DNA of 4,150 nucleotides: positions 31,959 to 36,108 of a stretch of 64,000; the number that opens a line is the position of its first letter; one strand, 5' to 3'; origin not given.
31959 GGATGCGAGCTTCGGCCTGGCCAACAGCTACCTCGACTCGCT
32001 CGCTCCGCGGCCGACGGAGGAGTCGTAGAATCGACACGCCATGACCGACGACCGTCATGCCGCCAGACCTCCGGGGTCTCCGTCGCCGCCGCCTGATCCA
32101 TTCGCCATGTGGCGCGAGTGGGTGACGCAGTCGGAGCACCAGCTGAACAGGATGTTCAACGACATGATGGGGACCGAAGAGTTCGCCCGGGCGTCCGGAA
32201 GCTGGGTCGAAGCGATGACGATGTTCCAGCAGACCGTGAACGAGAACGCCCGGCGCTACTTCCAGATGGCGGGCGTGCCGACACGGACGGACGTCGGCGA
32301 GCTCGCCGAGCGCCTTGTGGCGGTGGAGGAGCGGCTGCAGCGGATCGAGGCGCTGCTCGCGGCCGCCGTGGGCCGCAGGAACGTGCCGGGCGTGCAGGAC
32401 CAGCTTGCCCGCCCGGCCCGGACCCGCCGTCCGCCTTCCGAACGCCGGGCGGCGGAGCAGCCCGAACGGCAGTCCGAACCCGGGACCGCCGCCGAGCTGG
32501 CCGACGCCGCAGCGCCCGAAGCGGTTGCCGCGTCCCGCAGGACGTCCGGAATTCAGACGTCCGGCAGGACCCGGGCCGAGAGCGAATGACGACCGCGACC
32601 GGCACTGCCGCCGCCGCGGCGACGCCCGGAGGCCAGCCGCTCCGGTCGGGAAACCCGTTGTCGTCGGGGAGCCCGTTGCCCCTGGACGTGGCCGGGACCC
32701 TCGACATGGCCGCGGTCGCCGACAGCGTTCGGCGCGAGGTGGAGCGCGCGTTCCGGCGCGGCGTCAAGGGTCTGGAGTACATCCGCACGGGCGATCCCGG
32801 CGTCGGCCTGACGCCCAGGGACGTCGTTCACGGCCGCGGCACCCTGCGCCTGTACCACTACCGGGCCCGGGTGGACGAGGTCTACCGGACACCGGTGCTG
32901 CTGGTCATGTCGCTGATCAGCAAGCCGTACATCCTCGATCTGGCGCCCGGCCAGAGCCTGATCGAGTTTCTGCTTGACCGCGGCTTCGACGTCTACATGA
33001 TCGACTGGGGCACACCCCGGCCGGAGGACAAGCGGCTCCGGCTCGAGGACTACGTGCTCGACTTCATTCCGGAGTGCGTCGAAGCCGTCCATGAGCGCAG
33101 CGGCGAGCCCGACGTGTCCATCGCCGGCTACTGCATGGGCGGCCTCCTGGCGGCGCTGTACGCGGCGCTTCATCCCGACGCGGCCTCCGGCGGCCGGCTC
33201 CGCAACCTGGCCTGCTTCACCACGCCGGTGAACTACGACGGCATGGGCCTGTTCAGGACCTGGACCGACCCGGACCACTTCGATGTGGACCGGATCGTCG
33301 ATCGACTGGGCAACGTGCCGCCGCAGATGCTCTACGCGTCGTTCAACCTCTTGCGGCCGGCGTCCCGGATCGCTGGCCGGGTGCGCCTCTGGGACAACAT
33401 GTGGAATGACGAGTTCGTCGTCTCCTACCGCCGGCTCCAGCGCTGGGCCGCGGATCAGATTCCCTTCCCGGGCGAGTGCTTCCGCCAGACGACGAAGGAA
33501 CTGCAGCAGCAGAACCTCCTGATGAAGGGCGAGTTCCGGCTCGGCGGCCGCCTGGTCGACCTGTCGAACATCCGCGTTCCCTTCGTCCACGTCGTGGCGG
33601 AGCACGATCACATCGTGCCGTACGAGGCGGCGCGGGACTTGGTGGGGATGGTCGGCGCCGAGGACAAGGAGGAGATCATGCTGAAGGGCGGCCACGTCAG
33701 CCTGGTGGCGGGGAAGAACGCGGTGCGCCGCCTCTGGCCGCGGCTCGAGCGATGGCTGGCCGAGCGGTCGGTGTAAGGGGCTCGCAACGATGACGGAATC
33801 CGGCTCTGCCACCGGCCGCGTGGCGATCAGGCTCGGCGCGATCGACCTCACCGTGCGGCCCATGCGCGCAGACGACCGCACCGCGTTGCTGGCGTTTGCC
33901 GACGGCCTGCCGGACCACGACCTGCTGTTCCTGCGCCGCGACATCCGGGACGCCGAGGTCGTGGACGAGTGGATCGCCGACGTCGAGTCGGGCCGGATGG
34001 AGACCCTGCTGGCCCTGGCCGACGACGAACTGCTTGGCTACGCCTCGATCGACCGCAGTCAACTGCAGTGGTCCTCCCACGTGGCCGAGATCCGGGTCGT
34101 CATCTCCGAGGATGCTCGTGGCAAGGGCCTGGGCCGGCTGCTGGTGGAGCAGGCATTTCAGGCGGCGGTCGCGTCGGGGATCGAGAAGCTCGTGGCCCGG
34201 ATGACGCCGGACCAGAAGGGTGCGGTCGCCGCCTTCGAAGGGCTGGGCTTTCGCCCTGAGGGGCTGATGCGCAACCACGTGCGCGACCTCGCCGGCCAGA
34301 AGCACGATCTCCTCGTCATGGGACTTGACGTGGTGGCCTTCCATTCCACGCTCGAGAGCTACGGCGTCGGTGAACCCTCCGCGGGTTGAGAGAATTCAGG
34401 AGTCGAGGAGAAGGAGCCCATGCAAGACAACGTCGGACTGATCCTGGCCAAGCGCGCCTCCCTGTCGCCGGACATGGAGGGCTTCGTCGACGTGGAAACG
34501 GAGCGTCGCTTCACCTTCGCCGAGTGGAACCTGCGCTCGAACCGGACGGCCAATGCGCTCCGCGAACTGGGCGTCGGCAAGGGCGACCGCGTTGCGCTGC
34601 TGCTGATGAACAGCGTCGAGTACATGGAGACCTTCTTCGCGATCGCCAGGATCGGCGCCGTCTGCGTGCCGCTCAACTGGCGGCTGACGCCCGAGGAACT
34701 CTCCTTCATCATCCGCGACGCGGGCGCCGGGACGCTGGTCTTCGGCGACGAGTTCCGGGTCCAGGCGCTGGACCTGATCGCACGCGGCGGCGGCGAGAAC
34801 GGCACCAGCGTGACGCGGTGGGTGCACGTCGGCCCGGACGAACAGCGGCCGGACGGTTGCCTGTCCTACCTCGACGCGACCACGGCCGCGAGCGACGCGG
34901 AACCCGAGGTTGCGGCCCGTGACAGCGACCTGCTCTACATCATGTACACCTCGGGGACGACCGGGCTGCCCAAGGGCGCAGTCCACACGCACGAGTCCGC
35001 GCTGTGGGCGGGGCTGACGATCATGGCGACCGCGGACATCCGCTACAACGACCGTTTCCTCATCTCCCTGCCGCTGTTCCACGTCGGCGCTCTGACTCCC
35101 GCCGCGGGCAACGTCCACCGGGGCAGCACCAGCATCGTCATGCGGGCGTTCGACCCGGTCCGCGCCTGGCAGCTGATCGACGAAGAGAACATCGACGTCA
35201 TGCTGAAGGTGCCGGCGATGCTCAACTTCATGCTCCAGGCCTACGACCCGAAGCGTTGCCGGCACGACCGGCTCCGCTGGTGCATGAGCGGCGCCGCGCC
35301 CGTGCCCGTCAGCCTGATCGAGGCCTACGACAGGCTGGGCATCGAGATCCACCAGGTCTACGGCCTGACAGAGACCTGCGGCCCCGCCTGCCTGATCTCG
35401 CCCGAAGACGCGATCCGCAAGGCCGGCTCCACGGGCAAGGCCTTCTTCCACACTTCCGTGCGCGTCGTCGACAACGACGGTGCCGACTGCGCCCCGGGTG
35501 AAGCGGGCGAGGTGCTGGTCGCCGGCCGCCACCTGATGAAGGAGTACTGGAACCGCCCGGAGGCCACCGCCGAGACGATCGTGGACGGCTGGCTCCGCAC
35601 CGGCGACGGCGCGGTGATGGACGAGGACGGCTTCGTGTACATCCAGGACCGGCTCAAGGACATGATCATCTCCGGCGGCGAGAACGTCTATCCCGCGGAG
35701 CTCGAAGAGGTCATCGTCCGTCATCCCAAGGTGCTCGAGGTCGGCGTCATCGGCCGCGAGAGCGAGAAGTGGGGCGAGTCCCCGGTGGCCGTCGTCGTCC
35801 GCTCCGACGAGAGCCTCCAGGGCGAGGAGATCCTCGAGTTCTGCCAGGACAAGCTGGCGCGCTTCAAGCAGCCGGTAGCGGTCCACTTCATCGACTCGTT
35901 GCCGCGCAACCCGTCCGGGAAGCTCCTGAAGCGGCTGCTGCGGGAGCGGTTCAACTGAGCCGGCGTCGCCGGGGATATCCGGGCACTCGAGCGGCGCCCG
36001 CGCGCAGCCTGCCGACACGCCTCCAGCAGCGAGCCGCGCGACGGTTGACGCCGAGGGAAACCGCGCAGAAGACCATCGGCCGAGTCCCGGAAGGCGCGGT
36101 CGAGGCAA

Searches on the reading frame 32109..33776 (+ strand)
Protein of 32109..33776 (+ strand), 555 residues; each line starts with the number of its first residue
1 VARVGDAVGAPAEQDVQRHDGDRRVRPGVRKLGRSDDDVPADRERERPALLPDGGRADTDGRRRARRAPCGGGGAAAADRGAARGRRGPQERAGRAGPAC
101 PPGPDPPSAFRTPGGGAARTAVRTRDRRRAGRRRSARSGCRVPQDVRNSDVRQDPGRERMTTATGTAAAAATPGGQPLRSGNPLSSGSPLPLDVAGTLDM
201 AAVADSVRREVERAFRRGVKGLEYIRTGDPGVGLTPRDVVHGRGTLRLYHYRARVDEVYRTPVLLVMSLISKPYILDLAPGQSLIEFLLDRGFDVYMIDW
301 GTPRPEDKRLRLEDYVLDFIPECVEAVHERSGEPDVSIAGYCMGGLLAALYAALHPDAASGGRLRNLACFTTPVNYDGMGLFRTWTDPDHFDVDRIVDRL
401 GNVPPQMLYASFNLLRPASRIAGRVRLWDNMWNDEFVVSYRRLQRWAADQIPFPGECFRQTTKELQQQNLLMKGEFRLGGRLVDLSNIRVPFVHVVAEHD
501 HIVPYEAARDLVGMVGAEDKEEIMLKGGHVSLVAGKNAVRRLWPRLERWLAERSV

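Call 7: search_protein_families(library=pfam, proteins=[window:32109-33776:+], max_evalue=0.01)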
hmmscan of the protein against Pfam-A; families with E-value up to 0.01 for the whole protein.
window:32109-33776:+ (555 aa): 7 families
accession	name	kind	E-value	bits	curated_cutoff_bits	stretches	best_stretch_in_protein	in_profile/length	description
PF00561.26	Abhydrolase_1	-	1.9e-14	54.4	25.8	1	284-532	19-241/245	alpha/beta hydrolase fold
PF12146.15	Hydrolase_4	-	1.2e-10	41.5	27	1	283-360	22-102/239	Serine aminopeptidase, S33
PF07167.19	PhaC_N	-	4.7e-08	33.4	23.7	1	232-288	117-173/173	Poly-beta-hydroxybutyrate polymerase (PhaC) N-terminus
PF01738.24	DLH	-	0.00047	20.2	21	1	316-356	77-119/217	Dienelactone hydrolase family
PF06850.17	PHB_depo_C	-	0.0012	18.8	27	1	454-551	98-200/203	PHB de-polymerase C-terminus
PF11339.14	DUF3141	-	0.0015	17.6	29.7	1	288-515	96-324/582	Protein of unknown function (DUF3141)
PF09752.15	ABHD18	-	0.0027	17.4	21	0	329-539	170-340/351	Alpha/beta hydrolase domain containing 18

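Call 8: search_protein_families(library=ncbifam, proteins=[window:32109-33776:+], max_evalue=0.001)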
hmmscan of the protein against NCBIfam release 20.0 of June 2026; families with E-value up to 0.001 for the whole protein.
window:32109-33776:+ (555 aa): 6 families
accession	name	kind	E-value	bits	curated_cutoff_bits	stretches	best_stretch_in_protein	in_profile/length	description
TIGR01836.1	PHA_synth_III_C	subfamily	3.5e-99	332.1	365.3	1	210-553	14-350/350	class III poly(R)-hydroxyalkanoic acid synthase subunit PhaC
TIGR01838.1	PHA_synth_I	subfamily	1e-45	156.2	622.65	1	232-533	160-458/532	class I poly(R)-hydroxyalkanoic acid synthase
NF005898.0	PRK07868.1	equivalog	5.3e-27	94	925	1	205-551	6-359/994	acyl-CoA synthetase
TIGR01839.1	PHA_synth_II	subfamily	6.6e-20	70.7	855.4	1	238-351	193-306/560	class II poly(R)-hydroxyalkanoic acid synthase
TIGR01849.1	PHB_depoly_PhaZ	subfamily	2.5e-05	23.2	300.75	0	453-550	301-403/406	polyhydroxyalkanoate depolymerase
TIGR01738.1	bioH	equivalog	0.0001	22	206.95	0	320-360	52-91/245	pimeloyl-ACP methyl ester esterase BioH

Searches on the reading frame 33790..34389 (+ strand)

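Call 7: search_protein_families(library=pfam, proteins=[window:33790-34389:+], max_evalue=0.01)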
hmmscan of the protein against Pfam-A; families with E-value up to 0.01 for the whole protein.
window:33790-34389:+ (199 aa): 7 families
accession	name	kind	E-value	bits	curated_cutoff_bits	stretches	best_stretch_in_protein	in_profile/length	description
PF00583.31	Acetyltransf_1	-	4.7e-14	53.1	20.7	1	57-154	20-116/116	Acetyltransferase (GNAT) family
PF13302.13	Acetyltransf_3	-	1.1e-09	39.6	25.4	1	20-155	2-138/138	Acetyltransferase (GNAT) domain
PF13673.13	Acetyltransf_10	-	1.2e-09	38.6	23.6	1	60-158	21-111/128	Acetyltransferase (GNAT) domain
PF13508.13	Acetyltransf_7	-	1.1e-08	35.8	27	1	72-155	5-83/84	Acetyltransferase (GNAT) domain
PF13420.13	Acetyltransf_4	-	2.9e-07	31.1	24.3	1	52-165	31-145/155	Acetyltransferase (GNAT) domain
PF08445.16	FR47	-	0.00026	21.3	22.1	1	103-155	27-78/86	FR47-like protein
PF14542.12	Acetyltransf_CG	-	0.0042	17.6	30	1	102-131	29-58/80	GCN5-related N-acetyl-transferase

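Call 8: search_protein_families(library=ncbifam, proteins=[window:33790-34389:+], max_evalue=0.001)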
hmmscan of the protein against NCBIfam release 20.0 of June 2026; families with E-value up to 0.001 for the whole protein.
window:33790-34389:+ (199 aa): 13 families
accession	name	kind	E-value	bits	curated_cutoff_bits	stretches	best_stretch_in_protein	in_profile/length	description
NF040503.1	resist_ArsN1a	equivalog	2e-15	56.9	170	1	48-177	27-155/159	arsinothricin resistance N-acetyltransferase ArsN1 family A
NF000225.3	AAC_6p_Strep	exception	1.4e-08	34.9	250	1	42-179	14-150/156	aminoglycoside 6'-N-acetyltransferase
NF040504.1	resist_ArsN1b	equivalog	8.6e-07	28.9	210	1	54-162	33-141/159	arsinothricin resistance N-acetyltransferase ArsN1 family B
NF040502.1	PPT_acetyltrans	equivalog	1e-06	28.6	300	1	56-174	41-161/183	phosphinothricin N-acetyltransferase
NF000487.1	stat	exception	7.3e-06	25.6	420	1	65-172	73-179/189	streptothricin N-acetyltransferase STAT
TIGR03448.1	mycothiol_MshD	equivalog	7.9e-06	25.4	163.1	1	73-155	202-286/294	mycothiol synthase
NF005840.0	PRK07757.1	equivalog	9.3e-06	25.6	154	1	74-136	46-105/153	N-acetyltransferase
TIGR01575.1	rimI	equivalog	1.7e-05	25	86.4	1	64-167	26-125/132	ribosomal protein S18-alanine N-acetyltransferase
NF058543.1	ActPatMycb56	equivalog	0.00022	20.2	460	1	96-143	216-263/317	acetyltransferase Pat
NF040501.1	resist_ArsN2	equivalog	0.00027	20.6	125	1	63-155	17-102/133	arsenic resistance N-acetyltransferase ArsN2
NF007644.0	PRK10314.1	equivalog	0.0003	20.7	171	1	68-129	46-106/153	GNAT family N-acetyltransferase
NF002959.0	PRK03624.1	equivalog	0.00072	19.3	124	0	104-157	79-132/147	GNAT family acetyltransferase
NF005921.0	PRK07922.1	equivalog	0.00078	19.1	180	0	19-135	6-109/170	amino-acid N-acetyltransferase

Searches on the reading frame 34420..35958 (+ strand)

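Call 7: search_protein_families(library=pfam, proteins=[window:34420-35958:+], max_evalue=0.01)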
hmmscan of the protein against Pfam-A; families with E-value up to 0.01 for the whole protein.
window:34420-35958:+ (512 aa): 2 families
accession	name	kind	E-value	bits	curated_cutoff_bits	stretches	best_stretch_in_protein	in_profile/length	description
PF00501.34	AMP-binding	-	1.3e-89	301.1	29.9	1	11-377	3-384/384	AMP-binding enzyme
PF13193.12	AMP-binding_C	-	2.4e-18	67.2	24.5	1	427-501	1-76/76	AMP-binding enzyme C-terminal domain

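Call 8: search_protein_families(library=ncbifam, proteins=[window:34420-35958:+], max_evalue=0.001)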
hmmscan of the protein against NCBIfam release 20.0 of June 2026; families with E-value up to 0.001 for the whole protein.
window:34420-35958:+ (512 aa): 109 families (the best 25 are shown)
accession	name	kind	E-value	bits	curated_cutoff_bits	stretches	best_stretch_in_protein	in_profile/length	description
NF004837.0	PRK06187.1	subfamily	2e-155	518.1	476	1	4-511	9-522/531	long-chain-fatty-acid--CoA ligase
NF005307.0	PRK06839.1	equivalog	3.6e-127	425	748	1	8-508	7-490/496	o-succinylbenzoate--CoA ligase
NF006182.0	PRK08316.1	subfamily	6.5e-124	414.3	663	1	4-511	12-517/523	fatty acyl-CoA synthetase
NF002966.0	PRK03640.1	equivalog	5.3e-115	384.8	556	2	157-510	129-479/483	o-succinylbenzoate--CoA ligase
NF005857.1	PRK07786.1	exception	2.7e-112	375.9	733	1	28-511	32-512/513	fatty-acid--CoA ligase FadD5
NF004797.0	PRK06145.1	equivalog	2.5e-109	365.9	850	1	27-512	24-496/499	acyl-CoA synthetase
NF052269.1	Staph_lig_FadD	equivalog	9.9e-103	344.1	650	1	9-509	6-491/499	long-chain-fatty-acid--CoA ligase FadD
NF005801.1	PRK07656.1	equivalog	4.8e-100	335.6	657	1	15-508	13-500/500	FadD3 family acyl-CoA ligase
NF006572.0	PRK09088.1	equivalog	2.9e-96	323.1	696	2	157-510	128-486/491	acyl-CoA synthetase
NF006020.0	PRK08162.1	subfamily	1.3e-95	320.8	677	1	11-510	27-537/545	acyl-CoA synthetase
NF005676.0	PRK07470.1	equivalog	8.7e-93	311.7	774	1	4-510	21-528/544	acyl-CoA synthetase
NF009233.0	PRK12583.1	subfamily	2.3e-92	310.2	832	1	5-510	20-549/558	fatty acid CoA ligase family protein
TIGR01923.1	menE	equivalog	3.6e-92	309.5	330.15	1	32-504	1-439/442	o-succinylbenzoate--CoA ligase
NF006181.0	PRK08314.1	subfamily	3.6e-92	309.4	705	1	29-510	48-553/563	long-chain-fatty-acid--CoA ligase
NF005702.0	PRK07514.1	subfamily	6.8e-92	308.4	558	1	17-511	16-500/506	malonyl-CoA synthase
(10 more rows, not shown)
